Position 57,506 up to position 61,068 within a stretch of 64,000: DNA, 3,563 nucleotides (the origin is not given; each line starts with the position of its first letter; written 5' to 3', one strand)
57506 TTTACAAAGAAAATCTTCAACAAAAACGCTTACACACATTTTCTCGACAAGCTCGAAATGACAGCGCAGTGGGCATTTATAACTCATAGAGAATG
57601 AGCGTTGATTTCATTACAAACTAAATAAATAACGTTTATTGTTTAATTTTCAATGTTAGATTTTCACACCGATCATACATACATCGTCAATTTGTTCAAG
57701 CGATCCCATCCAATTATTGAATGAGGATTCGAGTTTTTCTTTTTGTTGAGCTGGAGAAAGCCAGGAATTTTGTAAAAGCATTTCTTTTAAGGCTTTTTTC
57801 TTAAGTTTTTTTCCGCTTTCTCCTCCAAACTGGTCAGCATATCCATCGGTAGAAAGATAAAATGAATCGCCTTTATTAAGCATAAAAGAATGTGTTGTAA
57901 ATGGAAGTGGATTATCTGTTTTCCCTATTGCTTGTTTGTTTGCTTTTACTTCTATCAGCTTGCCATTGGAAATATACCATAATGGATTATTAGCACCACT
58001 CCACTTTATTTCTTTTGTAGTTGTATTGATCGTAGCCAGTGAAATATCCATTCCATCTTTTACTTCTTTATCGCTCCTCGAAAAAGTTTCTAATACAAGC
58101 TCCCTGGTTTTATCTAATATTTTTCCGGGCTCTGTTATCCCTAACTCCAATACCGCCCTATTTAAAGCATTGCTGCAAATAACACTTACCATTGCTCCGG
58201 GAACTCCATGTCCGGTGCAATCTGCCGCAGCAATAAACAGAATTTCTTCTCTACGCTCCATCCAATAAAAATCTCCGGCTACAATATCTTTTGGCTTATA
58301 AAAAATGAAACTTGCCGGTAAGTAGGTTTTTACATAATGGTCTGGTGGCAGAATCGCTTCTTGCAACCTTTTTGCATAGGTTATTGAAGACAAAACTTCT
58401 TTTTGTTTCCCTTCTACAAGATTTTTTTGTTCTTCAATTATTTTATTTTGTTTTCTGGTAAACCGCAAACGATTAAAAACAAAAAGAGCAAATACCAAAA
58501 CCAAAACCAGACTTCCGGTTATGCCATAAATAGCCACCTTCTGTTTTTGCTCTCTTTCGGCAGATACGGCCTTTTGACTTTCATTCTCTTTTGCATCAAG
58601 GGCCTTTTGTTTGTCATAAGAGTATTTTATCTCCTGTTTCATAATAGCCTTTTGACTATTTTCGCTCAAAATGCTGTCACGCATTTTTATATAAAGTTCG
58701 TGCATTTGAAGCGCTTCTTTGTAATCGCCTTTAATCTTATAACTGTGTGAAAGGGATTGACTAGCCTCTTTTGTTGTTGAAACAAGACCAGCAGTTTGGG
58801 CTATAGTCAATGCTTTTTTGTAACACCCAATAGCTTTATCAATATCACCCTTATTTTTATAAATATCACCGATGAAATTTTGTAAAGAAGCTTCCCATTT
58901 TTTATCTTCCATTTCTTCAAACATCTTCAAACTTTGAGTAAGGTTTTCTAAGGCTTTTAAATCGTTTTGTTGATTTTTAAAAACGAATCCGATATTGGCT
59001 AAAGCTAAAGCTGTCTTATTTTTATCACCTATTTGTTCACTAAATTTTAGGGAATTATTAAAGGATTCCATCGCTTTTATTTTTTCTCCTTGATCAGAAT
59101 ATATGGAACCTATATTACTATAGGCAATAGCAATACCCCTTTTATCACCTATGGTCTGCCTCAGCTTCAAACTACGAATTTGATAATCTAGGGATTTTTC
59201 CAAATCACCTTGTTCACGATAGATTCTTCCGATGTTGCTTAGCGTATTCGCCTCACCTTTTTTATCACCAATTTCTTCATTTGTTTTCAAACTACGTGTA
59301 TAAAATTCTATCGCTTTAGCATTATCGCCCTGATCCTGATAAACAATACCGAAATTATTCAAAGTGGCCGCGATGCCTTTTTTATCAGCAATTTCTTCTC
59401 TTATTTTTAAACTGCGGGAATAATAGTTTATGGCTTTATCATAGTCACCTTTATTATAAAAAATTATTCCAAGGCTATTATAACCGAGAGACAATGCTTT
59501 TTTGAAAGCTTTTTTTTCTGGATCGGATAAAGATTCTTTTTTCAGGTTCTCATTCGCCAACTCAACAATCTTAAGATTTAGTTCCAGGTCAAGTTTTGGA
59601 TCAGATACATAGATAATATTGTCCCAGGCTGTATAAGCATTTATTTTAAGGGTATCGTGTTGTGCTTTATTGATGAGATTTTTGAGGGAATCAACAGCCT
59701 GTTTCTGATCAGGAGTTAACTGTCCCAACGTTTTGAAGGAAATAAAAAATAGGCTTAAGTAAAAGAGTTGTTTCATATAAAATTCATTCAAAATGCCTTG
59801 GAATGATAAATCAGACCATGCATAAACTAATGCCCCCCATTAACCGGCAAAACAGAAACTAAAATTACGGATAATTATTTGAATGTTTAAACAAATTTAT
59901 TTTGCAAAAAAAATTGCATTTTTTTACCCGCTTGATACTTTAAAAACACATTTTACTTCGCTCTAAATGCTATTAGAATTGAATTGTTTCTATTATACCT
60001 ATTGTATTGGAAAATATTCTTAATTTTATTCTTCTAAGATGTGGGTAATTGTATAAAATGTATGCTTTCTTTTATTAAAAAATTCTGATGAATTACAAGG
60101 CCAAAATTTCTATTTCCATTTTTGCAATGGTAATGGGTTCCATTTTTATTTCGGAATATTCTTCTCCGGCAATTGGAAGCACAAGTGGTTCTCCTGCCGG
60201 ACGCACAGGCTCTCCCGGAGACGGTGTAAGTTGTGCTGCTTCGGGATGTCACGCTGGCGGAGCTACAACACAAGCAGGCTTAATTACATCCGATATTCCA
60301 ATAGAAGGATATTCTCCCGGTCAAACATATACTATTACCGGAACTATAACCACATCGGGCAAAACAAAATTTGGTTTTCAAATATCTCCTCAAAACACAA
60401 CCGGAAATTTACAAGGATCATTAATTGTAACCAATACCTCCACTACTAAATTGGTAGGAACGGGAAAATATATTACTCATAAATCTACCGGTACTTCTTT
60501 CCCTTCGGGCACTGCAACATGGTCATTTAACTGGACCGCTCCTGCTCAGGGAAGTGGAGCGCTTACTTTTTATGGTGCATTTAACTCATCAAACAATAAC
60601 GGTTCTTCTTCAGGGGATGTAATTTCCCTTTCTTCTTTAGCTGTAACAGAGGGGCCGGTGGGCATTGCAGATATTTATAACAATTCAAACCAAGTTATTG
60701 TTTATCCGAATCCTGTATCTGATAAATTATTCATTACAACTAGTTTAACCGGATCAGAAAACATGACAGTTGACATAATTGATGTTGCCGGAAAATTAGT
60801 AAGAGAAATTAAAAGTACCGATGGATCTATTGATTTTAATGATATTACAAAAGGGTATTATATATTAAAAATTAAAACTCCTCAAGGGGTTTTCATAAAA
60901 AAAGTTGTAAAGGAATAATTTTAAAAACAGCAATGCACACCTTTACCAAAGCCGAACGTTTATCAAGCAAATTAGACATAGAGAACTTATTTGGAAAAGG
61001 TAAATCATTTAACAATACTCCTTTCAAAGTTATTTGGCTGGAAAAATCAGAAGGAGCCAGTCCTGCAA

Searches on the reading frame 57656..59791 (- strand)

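Call 17: search_protein_families(library=pfam, proteins=[window:57656-59791:-], max_evalue=0.0001)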
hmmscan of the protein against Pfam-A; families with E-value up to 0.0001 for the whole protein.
window:57656-59791:- (711 aa): 16 families
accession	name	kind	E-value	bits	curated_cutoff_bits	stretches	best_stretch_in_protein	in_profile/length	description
PF13424.12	TPR_12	-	4.9e-44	148.8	30.1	3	104-170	6-74/77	Tetratricopeptide repeat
PF00515.34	TPR_1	-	2.1e-32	110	27.8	2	103-132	3-32/34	Tetratricopeptide repeat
PF07719.23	TPR_2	-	3.7e-30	102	27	1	103-132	3-32/34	Tetratricopeptide repeat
PF13181.12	TPR_8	-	1.4e-26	90.7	25.7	1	303-332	3-32/34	Tetratricopeptide repeat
PF13374.12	TPR_10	-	2.2e-26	91.5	27.5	1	181-213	2-34/42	Tetratricopeptide repeat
PF13176.12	TPR_7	-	5.3e-24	82.6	27.9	0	106-135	4-33/36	Tetratricopeptide repeat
PF07228.17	SpoIIE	-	5e-19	69.4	25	1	518-710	5-190/192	Stage II sporulation protein E (SpoIIE)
PF13414.12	TPR_11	-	3.3e-10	39.9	26.8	0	308-330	1-23/42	TPR repeat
PF17874.7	TPR_MalT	-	1.4e-09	38.1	45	0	222-363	41-183/336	MalT-like TPR region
PF13174.12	TPR_6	-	2e-07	31.7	26.3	0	107-126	6-25/33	Tetratricopeptide repeat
PF10602.15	RPN7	-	7.5e-07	29.4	29.6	0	219-296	34-111/174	26S proteasome subunit RPN7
PF13432.12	TPR_16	-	3.7e-06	27.7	32.7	0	147-203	3-53/65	Tetratricopeptide repeat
PF13431.12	TPR_17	-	3e-05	24.4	24.4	0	103-121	15-33/34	Tetratricopeptide repeat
PF07720.18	TPR_3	-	3.4e-05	24.3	20.7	0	106-124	6-24/34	Tetratricopeptide repeat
PF09976.15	TPR_21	-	4.9e-05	23.6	25.5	1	281-332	126-177/193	Tetratricopeptide repeat-like domain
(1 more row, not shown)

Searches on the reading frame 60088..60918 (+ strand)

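Call 17: search_protein_families(library=pfam, proteins=[window:60088-60918:+], max_evalue=0.0001)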
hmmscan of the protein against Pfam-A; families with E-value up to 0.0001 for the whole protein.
window:60088-60918:+ (276 aa): 1 family
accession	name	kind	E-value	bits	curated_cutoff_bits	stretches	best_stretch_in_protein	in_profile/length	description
PF18962.6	Por_Secre_tail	-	3.5e-14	53.3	27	1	205-274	1-74/75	Secretion system C-terminal sorting domain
